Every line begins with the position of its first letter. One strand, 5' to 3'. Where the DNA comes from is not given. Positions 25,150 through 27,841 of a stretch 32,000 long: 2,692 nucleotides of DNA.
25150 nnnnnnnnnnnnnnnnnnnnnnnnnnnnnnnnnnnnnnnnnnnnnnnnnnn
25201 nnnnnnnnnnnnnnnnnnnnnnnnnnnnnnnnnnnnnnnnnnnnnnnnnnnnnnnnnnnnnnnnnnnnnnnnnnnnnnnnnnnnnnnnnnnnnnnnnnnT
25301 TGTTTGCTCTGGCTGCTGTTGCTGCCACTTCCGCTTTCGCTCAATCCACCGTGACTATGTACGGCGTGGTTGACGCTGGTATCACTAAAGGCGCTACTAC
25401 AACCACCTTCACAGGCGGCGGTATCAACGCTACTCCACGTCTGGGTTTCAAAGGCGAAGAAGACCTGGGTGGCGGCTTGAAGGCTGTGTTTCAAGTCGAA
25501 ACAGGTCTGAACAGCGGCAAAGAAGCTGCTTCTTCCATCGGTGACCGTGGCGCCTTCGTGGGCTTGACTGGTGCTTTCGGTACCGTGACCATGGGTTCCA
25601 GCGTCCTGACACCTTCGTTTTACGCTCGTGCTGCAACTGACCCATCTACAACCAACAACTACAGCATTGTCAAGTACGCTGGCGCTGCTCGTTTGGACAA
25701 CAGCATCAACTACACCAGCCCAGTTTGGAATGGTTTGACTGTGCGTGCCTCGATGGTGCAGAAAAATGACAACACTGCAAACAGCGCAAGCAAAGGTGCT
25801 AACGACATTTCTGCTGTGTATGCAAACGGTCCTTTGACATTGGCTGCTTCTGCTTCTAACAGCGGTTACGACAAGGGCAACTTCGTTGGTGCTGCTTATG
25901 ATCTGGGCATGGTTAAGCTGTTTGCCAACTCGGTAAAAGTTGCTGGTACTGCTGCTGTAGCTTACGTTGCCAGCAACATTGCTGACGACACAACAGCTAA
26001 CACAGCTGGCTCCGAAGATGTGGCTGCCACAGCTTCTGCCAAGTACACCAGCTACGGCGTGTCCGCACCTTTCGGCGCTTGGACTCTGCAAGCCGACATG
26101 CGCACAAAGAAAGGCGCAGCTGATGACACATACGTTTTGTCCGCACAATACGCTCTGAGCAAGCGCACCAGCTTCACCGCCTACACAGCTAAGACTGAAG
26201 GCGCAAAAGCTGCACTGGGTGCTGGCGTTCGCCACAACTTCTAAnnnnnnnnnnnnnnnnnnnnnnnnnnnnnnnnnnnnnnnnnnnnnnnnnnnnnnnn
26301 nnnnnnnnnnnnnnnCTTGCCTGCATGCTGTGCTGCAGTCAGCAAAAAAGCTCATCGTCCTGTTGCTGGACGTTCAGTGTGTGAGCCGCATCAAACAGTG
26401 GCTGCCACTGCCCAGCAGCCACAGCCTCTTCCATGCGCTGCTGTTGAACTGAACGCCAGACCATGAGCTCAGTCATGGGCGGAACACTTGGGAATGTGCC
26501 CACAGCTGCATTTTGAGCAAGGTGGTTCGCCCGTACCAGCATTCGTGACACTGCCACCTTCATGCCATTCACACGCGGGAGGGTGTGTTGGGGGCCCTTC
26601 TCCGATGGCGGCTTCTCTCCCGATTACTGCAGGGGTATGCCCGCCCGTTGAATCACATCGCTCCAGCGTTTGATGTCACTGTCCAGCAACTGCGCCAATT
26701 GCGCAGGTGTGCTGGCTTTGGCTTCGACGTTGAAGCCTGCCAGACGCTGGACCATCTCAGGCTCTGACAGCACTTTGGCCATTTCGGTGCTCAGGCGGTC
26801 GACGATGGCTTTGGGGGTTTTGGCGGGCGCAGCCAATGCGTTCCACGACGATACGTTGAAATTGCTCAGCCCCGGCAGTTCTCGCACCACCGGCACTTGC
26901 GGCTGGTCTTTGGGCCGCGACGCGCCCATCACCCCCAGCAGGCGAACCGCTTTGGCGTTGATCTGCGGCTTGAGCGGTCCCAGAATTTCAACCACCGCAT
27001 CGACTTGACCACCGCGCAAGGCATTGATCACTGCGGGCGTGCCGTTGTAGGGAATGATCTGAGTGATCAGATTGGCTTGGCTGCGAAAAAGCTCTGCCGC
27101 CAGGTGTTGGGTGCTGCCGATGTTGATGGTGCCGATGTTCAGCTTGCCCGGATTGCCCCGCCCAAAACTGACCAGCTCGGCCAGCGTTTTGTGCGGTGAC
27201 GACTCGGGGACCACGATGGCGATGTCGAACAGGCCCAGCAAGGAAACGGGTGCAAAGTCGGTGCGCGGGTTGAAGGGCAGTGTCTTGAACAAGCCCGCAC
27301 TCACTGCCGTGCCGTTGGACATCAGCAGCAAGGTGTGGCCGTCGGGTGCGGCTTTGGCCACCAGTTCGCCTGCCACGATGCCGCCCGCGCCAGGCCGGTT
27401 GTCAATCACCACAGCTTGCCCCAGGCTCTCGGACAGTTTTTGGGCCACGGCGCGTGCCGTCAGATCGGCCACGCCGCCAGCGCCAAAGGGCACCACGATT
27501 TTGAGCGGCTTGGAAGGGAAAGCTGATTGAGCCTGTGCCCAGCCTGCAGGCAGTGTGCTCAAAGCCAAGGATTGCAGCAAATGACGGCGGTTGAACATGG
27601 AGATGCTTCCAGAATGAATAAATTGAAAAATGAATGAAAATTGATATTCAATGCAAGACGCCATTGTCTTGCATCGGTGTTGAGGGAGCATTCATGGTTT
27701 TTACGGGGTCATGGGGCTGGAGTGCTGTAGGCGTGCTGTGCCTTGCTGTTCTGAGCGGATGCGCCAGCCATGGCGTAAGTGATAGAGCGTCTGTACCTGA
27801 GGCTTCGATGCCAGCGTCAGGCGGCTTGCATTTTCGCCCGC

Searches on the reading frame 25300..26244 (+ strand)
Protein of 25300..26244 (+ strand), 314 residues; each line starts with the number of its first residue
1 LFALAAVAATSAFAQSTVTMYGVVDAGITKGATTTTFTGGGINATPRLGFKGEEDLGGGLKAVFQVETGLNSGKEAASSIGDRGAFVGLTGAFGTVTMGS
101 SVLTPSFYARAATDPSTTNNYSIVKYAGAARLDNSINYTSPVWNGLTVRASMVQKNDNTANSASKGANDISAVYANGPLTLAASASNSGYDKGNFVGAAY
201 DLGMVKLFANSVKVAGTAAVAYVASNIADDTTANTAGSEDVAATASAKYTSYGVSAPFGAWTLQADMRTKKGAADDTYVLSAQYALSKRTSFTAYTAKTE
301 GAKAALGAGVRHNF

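Call 6: search_protein_families(library=pfam, proteins=[window:25300-26244:+])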
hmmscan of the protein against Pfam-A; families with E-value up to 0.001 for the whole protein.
window:25300-26244:+ (314 aa): 2 families
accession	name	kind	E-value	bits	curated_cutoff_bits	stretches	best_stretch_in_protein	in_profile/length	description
PF13609.12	Porin_4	-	2.1e-36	126.7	27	1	4-300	4-306/310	Gram-negative porin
PF00267.27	Porin_1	-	1.4e-08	35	23.7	1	44-186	29-183/337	Gram-negative porin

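Call 24: find_homologous_proteins(query=window:25303-26244:+, max_evalue=1e-30)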
Query window:25303-26244:+ (313 aa): 68 proteins with E <= 1e-30 among 8000 candidates.
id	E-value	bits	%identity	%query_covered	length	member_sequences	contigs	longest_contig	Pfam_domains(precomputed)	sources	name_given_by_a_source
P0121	1.7e-170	584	93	98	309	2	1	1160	PF00267.28,PF13609.13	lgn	-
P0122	1.4e-164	564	90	96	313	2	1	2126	PF00267.28,PF13609.13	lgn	-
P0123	8.2e-143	493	79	100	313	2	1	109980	PF00267.28,PF13609.13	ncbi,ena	ncbi:MAG: porin [Pseudomonadota bacterium]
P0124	3.1e-133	462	76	96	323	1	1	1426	PF00267.28,PF13609.13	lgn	-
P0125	1.4e-132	459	77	96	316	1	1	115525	PF00267.28,PF13609.13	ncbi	-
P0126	1.2e-128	447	75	96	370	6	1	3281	PF00267.28,PF13609.13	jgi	jgi:predicted porin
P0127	1.8e-128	446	73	97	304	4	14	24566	PF00267.28,PF13609.13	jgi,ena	-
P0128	3.3e-127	442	74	100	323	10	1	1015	PF00267.28,PF13609.13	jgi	jgi:predicted porin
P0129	5.4e-127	441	77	94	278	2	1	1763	PF00267.28,PF13609.13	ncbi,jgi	jgi:predicted porin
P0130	8.1e-124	431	71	96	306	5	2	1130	PF00267.28,PF13609.13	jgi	jgi:predicted porin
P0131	7.5e-123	428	71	100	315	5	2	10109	PF00267.28,PF13609.13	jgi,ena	jgi:predicted porin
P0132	8.3e-123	427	71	100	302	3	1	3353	PF00267.28,PF13609.13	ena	-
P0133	1.9e-121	423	71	100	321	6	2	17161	PF00267.28,PF13609.13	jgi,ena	-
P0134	2.3e-118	413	70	100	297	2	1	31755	PF00267.28,PF13609.13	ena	-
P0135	1.2e-117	411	67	96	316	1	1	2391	PF00267.28,PF13609.13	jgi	jgi:predicted porin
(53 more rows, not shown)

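Call 26: find_encoding_contigs(protein=P0125, flank=10000, max_places=3)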
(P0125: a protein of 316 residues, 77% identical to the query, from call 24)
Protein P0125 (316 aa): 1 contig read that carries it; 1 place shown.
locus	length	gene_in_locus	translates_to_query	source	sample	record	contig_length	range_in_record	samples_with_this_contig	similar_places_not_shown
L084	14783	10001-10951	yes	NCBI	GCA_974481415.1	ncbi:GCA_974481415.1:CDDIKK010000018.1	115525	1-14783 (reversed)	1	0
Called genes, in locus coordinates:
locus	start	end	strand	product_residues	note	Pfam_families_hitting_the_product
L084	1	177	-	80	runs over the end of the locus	-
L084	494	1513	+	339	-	PF00296:Bac_luciferase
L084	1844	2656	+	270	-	PF20112:DUF6502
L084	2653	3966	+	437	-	PF18914:DUF5666 (weak)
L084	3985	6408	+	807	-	PF00082:Peptidase_S8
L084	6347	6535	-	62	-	-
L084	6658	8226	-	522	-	PF00291:PALP, PF00585:Thr_dehydrat_C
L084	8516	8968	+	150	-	PF02566:OsmC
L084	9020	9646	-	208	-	PF03232:COQ7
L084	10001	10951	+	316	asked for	PF13609:Porin_4, PF00267:Porin_1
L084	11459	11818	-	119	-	-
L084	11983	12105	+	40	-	-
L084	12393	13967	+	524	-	-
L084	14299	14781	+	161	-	?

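Call 27: find_encoding_contigs(protein=P0123, flank=10000, max_places=3)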
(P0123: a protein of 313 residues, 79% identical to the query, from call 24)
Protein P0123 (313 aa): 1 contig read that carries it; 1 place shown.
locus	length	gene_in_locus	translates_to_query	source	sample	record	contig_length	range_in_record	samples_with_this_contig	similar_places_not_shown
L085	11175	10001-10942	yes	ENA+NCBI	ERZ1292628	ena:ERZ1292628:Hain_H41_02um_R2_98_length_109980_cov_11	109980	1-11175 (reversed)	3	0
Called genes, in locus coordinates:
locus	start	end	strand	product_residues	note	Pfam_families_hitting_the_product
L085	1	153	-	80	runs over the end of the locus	-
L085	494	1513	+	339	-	PF00296:Bac_luciferase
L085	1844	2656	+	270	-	PF20112:DUF6502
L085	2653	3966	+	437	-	PF18914:DUF5666 (weak)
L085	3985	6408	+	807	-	PF00082:Peptidase_S8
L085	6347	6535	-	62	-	-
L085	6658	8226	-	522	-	PF00291:PALP, PF00585:Thr_dehydrat_C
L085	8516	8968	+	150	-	PF02566:OsmC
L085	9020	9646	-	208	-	PF03232:COQ7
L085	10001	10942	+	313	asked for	PF13609:Porin_4, PF00267:Porin_1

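Call 64: find_encoding_contigs(protein=P0122, flank=3000, max_places=4)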
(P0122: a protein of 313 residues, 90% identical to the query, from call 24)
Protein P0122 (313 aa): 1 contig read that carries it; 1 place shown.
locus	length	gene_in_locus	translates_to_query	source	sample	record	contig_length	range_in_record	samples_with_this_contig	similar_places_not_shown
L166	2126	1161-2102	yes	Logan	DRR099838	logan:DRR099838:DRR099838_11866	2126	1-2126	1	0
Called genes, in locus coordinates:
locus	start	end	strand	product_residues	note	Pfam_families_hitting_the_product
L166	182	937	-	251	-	PF03232:COQ7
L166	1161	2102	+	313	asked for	PF13609:Porin_4, PF00267:Porin_1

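Call 65: find_encoding_contigs(protein=P0126, flank=4000, max_places=6)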
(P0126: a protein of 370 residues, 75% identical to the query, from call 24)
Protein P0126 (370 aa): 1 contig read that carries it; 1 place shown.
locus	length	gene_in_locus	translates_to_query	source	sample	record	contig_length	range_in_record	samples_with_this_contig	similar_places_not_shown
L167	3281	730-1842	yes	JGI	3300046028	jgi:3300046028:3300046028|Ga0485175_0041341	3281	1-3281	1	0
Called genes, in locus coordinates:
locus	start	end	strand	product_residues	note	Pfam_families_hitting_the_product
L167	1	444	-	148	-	?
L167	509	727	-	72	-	-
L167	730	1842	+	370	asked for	PF13609:Porin_4, PF00267:Porin_1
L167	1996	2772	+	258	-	PF11249:DUF3047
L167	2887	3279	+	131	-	?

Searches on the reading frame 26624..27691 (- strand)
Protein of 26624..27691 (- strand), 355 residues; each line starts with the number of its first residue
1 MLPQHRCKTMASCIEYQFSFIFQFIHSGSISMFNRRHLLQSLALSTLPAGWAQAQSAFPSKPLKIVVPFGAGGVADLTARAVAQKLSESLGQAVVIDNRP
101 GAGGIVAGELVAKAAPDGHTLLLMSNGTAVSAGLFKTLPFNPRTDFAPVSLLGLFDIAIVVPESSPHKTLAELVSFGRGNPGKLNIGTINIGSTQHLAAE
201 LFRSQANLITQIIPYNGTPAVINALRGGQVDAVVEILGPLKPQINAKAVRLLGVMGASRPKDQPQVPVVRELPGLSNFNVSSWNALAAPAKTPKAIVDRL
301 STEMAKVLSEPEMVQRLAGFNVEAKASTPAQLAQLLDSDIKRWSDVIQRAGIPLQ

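Call 23: find_encoding_contigs(protein=window:26624-27691:-, flank=10000, max_places=10)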
Protein window:26624-27691:- (355 aa): no gene with exactly this product is on record in the collection.
